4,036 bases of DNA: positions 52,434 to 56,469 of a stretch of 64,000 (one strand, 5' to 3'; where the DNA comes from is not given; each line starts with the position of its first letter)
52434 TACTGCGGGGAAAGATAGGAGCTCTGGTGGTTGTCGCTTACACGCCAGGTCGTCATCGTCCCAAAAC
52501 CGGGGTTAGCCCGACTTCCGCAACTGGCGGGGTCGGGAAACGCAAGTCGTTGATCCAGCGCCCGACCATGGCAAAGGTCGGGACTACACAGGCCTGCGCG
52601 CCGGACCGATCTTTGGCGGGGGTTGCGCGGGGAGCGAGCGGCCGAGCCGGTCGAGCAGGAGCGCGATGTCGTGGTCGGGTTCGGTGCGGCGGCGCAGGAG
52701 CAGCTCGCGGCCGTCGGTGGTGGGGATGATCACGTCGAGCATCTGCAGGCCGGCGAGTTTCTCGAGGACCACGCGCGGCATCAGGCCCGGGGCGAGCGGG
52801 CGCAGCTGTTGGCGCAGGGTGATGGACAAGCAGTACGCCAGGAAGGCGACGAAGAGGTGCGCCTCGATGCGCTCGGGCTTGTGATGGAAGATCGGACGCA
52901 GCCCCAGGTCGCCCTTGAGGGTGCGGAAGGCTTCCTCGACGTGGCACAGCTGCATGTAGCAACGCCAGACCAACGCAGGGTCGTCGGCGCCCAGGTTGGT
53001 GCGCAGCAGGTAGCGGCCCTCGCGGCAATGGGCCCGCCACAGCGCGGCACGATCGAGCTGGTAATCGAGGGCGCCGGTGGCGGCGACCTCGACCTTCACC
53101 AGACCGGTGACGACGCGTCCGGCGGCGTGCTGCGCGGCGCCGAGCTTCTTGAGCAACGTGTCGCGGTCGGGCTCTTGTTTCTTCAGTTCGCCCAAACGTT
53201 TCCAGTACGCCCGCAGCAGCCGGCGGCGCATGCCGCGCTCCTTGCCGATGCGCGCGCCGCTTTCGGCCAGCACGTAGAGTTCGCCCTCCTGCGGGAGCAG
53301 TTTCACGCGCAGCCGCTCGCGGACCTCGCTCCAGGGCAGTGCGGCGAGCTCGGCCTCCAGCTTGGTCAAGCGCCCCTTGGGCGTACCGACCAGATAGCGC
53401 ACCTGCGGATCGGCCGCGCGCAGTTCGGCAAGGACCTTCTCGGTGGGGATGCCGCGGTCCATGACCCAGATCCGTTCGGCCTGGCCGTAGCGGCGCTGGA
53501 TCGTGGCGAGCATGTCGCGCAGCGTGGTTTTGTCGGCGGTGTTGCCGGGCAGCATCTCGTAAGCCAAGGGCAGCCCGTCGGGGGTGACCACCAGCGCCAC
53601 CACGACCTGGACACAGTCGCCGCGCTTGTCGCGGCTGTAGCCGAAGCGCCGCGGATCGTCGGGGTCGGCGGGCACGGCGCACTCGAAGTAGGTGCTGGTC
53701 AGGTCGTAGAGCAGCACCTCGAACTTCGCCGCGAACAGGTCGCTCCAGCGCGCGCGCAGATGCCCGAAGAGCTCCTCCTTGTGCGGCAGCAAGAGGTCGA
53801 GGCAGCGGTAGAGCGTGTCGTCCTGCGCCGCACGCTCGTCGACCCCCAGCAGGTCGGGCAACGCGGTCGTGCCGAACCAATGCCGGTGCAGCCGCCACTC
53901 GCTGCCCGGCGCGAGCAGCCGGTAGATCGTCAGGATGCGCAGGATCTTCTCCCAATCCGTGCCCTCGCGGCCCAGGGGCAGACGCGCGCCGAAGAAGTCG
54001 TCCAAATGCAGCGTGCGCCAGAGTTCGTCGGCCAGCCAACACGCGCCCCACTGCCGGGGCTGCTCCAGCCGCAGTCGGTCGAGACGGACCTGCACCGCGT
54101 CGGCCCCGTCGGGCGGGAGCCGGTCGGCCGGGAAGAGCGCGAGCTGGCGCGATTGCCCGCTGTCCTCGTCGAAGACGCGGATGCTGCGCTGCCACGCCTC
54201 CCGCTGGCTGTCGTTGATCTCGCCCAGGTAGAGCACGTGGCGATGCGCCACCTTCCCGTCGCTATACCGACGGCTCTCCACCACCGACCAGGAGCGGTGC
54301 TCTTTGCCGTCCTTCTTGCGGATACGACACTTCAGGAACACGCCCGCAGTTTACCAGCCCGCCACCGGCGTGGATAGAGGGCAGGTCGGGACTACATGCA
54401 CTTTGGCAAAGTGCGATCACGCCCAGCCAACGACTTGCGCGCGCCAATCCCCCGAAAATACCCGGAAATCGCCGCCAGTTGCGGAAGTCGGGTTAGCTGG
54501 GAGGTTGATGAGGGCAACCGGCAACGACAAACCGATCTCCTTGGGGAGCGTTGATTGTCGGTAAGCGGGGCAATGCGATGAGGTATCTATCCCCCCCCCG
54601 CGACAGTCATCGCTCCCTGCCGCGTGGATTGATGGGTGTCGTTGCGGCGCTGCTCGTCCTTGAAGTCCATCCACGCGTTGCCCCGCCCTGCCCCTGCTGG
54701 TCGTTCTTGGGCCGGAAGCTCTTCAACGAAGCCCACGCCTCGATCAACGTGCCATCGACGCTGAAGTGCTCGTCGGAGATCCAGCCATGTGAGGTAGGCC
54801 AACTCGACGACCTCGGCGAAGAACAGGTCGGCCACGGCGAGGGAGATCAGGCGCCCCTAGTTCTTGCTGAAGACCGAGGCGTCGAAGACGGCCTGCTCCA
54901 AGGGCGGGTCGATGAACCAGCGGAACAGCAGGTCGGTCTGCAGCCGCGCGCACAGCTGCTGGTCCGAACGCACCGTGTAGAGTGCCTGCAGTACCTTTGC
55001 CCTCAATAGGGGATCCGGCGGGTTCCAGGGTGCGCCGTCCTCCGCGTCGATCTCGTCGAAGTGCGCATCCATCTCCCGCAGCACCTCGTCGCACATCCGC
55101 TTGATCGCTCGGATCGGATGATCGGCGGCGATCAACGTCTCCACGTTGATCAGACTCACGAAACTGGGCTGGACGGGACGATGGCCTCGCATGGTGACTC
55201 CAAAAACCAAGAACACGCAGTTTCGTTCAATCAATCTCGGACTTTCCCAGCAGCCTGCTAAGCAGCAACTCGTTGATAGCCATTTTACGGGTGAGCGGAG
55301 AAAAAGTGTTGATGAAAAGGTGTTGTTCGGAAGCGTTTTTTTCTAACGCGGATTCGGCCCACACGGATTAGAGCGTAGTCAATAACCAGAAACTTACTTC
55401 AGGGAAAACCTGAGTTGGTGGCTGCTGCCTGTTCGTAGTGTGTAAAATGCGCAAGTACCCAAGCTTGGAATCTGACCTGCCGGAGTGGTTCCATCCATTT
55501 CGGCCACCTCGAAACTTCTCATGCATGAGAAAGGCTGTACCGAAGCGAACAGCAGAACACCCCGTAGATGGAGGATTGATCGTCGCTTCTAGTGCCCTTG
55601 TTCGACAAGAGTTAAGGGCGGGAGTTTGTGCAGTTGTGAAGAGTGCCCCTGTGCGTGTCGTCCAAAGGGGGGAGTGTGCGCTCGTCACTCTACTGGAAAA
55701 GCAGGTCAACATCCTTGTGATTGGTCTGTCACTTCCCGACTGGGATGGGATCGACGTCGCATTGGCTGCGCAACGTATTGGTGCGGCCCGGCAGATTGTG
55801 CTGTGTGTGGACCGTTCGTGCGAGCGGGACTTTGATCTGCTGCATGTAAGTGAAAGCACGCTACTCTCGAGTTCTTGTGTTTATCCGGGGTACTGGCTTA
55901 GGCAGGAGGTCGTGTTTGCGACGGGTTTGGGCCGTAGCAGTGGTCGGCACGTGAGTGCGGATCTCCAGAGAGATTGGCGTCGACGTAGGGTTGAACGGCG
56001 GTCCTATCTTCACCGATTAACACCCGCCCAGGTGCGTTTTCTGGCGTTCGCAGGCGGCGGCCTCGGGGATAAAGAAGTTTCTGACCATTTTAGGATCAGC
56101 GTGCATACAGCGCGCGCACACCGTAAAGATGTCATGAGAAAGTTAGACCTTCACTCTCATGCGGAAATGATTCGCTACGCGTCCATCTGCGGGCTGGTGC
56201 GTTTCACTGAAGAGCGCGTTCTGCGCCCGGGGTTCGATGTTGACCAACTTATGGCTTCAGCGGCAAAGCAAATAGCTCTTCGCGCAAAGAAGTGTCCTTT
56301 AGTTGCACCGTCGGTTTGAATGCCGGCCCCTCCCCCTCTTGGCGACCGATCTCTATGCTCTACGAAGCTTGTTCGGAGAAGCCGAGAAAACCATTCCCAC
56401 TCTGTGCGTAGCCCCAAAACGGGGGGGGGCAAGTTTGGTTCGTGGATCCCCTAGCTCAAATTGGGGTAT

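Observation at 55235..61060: IS-flanked, AT-richer island encoding a complete double-glycine peptide maturation/export system in a Verrucomicrobia-like genome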

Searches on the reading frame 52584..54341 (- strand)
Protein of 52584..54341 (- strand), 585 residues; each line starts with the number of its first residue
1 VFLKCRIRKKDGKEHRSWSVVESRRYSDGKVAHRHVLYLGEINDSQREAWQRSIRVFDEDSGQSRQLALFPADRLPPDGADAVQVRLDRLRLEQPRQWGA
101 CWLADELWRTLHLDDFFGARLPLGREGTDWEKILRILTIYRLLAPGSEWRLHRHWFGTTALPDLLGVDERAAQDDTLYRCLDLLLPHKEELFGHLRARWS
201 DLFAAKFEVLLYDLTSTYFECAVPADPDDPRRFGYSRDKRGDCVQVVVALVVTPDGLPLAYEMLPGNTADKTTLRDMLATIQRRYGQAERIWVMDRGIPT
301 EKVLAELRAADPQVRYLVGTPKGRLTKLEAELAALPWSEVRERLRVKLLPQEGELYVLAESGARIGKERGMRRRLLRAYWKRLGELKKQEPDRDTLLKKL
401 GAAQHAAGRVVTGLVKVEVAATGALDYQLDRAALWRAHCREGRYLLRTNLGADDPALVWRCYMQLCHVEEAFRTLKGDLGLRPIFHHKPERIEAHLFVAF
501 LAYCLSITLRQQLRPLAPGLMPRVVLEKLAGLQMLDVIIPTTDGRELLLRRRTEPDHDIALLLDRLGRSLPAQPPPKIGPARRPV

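Call 3: search_protein_families(library=pfam, proteins=[window:52584-54341:-], max_evalue=0.01)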
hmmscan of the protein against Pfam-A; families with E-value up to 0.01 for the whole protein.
window:52584-54341:- (585 aa): 1 family
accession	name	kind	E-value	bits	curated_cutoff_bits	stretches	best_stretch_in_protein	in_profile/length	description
PF01609.27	DDE_Tnp_1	-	1.7e-13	51.2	23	1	234-505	26-200/200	Transposase DDE domain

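Call 63: search_protein_families(library=ncbifam, proteins=[window:52584-54341:-], max_evalue=0.01)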
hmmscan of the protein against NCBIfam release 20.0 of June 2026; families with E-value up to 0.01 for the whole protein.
window:52584-54341:- (585 aa): 9 families
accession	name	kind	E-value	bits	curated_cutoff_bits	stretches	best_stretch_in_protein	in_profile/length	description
NF033559.2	transpos_IS1634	equivalog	3e-87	293.7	100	1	62-559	33-472/483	IS1634 family transposase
NF033592.1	transpos_IS4_1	equivalog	2.2e-10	40.2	115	1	195-508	88-330/332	IS4 family transposase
NF033539.1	transpos_IS1380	equivalog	2e-08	33.3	180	2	239-352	155-268/419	IS1380 family transposase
NF033551.1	transpos_IS1182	equivalog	3.4e-06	26.2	270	1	250-310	272-333/488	IS1182 family transposase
NF033593.1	transpos_ISNCY_1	equivalog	2.3e-05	23.3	325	1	248-333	304-387/444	ISNCY family transposase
NF033591.1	transpos_IS4_2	equivalog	0.00051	19.3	152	1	440-507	210-278/340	IS4 family transposase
NF033520.1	transpos_IS982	equivalog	0.0011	18.7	130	0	248-282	116-150/243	IS982 family transposase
NF033580.1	transpos_IS5_3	equivalog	0.0055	16.3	110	0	248-310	130-192/258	IS5 family transposase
NF033540.2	transpos_IS701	equivalog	0.0058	16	150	0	383-506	235-359/363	IS701 family transposase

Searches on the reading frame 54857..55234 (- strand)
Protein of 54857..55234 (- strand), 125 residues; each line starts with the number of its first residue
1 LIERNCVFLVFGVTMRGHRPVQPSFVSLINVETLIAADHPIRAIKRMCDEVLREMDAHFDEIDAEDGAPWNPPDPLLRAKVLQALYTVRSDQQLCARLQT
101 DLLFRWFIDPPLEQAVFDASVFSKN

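Call 3: search_protein_families(library=pfam, proteins=[window:54857-55234:-], max_evalue=0.01)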
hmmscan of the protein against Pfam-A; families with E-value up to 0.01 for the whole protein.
window:54857-55234:- (125 aa): 1 family
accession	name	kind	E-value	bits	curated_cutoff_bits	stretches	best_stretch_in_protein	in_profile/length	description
PF05598.16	DUF772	-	1.5e-12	47.8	23.1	1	67-125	1-60/74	Transposase domain (DUF772)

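Call 63: search_protein_families(library=ncbifam, proteins=[window:54857-55234:-], max_evalue=0.01)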
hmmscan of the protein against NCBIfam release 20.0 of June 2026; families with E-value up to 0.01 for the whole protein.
window:54857-55234:- (125 aa): 2 families
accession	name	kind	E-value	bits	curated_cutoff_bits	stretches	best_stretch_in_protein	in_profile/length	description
NF033551.1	transpos_IS1182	equivalog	2.9e-15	56.1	270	1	22-125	6-107/488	IS1182 family transposase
NF033581.1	transpos_IS5_4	equivalog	5.3e-12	45.7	140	1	43-125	2-86/285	IS5 family transposase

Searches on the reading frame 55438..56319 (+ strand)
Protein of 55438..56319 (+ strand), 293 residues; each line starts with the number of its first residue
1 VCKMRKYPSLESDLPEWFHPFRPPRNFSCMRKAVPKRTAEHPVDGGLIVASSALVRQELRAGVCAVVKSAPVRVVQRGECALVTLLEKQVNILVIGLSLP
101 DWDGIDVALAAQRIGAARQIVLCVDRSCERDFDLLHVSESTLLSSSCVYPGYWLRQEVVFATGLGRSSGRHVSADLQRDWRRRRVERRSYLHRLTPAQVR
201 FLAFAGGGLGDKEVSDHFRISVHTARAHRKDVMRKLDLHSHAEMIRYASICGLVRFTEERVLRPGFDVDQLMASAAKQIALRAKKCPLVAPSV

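Call 3: search_protein_families(library=pfam, proteins=[window:55438-56319:+], max_evalue=0.01)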
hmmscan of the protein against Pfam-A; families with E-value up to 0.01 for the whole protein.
window:55438-56319:+ (293 aa): 1 family
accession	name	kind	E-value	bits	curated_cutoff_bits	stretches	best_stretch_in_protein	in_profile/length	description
PF00196.25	GerE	-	5.2e-07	29.6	23.5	1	194-248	3-57/57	Bacterial regulatory proteins, luxR family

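Call 5: search_protein_families(library=ncbifam, proteins=[window:55438-56319:+], max_evalue=0.1)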
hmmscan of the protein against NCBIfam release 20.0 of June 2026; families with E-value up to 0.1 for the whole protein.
window:55438-56319:+ (293 aa): 19 families
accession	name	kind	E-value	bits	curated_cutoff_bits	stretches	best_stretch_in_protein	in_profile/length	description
NF052445.1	RespRegMctR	equivalog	1.6e-10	40.8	300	1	48-250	6-201/205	two-component system response regulator MctR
NF011896.0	PRK15369.1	equivalog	2e-10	40.7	242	1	65-252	25-208/211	two component system response regulator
NF007403.0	PRK09935.1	equivalog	1.7e-06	27.8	271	1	194-252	150-208/210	fimbria biosynthesis transcriptional regulator FimZ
NF040749.1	tetrathio_RR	equivalog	2.5e-05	24.1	290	1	179-246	121-186/191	tetrathionate respiration response regulator TtrR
NF007935.0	PRK10651.1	equivalog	3.5e-05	23.1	250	1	59-244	18-206/216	two-component system response regulator NarL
NF047785.1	respo_reg_MadR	equivalog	0.00019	20.8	300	1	192-254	147-209/209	MadR family response regulator transcription factor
NF007708.0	PRK10403.1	equivalog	0.00041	19.9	343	1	47-241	10-201/215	nitrate/nitrite response regulator protein NarP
NF006900.1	PRK09390.1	equivalog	0.00049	19.7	255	1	191-249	140-198/203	response regulator FixJ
TIGR03020.2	EpsA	equivalog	0.00058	19.6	170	1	175-244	172-241/247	XrtB/PEP-CTERM-associated transcriptional regulator EpsA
NF008548.0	PRK11475.1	equivalog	0.001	18.6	176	1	192-259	133-200/207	DNA-binding transcriptional activator BglJ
NF041830.1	RR_TF_ErdR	exception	0.0016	18.2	390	1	191-241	148-198/213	response regulator transcription factor ErdR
NF007018.1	PRK09483.1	equivalog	0.0027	17.4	280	1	54-254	12-209/217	UvrY/SirA/GacA family response regulator transcription factor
NF046022.1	RespRegCpdRBruc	equivalog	0.0058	16.6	180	1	72-122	28-78/120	cell cycle two-component system response regulator CpdR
NF007685.0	PRK10360.1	equivalog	0.0097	15.7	258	1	77-246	35-190/196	response regulator transcription factor UhpA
NF010274.0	PRK13719.1-3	subfamily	0.015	14.8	349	1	185-250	140-205/228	conjugal transfer transcriptional regulator TraJ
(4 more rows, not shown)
